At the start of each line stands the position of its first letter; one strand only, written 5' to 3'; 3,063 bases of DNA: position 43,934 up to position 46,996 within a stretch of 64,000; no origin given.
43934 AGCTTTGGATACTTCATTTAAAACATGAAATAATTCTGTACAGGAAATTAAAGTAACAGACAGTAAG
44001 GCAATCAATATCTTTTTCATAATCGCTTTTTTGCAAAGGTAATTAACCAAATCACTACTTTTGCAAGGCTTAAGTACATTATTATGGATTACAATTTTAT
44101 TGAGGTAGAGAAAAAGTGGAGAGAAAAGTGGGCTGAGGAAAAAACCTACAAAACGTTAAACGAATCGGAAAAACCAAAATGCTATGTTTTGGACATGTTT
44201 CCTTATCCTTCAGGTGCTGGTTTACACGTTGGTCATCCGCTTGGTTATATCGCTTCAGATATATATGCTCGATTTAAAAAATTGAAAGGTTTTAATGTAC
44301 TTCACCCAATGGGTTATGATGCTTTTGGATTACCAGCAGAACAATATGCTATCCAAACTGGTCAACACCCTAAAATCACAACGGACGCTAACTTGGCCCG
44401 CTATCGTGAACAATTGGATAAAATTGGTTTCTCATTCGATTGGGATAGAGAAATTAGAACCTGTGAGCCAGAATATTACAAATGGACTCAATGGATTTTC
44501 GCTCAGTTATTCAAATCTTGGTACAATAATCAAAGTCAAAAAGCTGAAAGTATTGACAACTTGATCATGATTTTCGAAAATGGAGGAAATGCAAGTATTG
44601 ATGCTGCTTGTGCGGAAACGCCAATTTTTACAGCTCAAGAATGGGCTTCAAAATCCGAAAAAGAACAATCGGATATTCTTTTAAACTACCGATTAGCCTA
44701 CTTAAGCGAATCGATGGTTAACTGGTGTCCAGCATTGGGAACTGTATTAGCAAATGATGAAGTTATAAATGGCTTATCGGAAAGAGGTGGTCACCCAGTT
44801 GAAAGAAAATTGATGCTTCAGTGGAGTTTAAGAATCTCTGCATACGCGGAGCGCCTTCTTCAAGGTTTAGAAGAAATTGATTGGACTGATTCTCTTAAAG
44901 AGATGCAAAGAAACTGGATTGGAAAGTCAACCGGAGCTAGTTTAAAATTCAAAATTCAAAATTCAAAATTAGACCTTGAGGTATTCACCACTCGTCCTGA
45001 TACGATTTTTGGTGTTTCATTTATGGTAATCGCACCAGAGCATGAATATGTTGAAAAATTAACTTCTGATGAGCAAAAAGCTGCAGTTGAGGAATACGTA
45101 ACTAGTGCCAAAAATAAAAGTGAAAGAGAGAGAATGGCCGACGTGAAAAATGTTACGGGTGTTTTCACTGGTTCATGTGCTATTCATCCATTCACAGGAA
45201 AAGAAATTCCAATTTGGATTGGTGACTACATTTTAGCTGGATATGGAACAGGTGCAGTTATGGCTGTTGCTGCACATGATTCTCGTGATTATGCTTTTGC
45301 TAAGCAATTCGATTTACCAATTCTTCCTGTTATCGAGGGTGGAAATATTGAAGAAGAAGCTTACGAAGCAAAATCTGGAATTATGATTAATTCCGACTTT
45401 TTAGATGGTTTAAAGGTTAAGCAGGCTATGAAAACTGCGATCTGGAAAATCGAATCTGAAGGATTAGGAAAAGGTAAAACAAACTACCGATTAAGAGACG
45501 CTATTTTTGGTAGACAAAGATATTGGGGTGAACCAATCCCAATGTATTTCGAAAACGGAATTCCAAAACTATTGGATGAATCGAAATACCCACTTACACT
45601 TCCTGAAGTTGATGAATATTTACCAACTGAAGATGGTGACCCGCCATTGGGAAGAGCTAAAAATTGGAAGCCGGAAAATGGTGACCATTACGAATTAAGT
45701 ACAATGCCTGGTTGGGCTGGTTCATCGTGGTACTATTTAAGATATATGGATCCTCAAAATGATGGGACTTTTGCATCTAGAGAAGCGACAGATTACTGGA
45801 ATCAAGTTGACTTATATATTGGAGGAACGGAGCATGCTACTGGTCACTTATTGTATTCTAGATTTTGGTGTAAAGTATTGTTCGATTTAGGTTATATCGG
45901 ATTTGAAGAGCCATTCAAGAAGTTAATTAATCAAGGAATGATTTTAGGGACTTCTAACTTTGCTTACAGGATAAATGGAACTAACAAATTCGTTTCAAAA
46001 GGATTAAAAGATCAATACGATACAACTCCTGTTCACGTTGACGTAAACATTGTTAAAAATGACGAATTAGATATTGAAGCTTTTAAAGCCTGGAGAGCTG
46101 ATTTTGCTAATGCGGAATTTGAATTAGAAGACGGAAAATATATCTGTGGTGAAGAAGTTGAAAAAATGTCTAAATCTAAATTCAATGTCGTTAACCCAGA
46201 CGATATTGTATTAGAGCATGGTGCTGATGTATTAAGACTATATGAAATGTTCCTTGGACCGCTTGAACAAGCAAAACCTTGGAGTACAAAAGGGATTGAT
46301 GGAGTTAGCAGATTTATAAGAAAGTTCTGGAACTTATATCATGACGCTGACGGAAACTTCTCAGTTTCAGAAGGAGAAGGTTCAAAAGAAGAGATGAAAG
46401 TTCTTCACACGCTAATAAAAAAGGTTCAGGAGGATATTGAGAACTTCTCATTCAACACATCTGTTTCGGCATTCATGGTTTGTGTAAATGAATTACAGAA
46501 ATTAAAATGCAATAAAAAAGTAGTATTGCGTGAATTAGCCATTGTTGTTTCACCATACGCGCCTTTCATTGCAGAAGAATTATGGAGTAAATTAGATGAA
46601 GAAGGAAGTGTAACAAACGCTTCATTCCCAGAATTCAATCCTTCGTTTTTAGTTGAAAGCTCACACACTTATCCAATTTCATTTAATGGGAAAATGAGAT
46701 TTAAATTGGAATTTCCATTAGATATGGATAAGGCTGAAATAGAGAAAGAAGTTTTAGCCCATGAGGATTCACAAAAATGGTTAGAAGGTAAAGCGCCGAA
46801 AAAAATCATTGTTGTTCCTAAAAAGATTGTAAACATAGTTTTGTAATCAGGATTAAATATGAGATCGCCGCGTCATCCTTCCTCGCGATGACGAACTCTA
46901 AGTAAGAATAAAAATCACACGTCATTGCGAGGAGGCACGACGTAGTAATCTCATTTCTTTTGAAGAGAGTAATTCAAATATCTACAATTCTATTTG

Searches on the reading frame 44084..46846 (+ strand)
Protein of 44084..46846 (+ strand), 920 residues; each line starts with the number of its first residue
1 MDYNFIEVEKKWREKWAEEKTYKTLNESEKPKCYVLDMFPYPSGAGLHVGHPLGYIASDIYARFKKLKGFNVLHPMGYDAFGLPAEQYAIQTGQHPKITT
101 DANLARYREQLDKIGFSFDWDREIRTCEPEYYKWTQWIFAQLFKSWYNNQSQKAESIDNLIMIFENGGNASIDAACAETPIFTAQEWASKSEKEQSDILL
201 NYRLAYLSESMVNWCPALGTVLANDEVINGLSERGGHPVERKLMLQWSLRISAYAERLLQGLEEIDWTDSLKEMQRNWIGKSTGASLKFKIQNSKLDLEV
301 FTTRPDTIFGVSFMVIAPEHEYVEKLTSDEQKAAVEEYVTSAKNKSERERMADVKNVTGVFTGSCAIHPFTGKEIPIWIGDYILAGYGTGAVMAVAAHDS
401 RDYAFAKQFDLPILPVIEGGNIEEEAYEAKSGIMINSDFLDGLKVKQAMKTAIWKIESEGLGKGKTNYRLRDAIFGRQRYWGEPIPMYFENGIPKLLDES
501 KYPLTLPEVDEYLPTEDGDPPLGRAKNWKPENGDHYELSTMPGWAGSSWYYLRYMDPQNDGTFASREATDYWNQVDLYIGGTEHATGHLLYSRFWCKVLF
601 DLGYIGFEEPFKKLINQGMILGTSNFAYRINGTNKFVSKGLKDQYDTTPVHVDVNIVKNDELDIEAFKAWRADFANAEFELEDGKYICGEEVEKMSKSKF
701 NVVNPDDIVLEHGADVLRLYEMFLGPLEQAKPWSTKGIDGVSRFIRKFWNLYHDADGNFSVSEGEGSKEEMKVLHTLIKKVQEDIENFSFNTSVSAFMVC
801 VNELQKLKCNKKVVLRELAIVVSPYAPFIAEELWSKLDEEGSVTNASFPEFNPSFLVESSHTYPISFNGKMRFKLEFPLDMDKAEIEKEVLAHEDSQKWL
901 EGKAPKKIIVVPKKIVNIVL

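Call 66: search_protein_families(library=pfam, proteins=[window:44084-46846:+], max_evalue=0.00001)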
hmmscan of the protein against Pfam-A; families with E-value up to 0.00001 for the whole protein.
window:44084-46846:+ (920 aa): 4 families
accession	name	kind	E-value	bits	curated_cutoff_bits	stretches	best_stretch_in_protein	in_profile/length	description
PF13603.12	tRNA-synt_1_2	-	4.2e-63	212.6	25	1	276-453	1-181/185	Leucyl-tRNA synthetase, editing domain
PF00133.28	tRNA-synt_1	-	1.2e-30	107.1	22.7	1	12-144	2-152/414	tRNA synthetases class I (I, L, M and V)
PF09334.17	tRNA-synt_1g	-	5.3e-20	72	20.1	1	39-146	7-111/391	tRNA synthetases class I (M)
PF08264.19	Anticodon_1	-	4.4e-17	62.8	25.1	1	772-882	6-143/148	Anticodon-binding domain of tRNA ligase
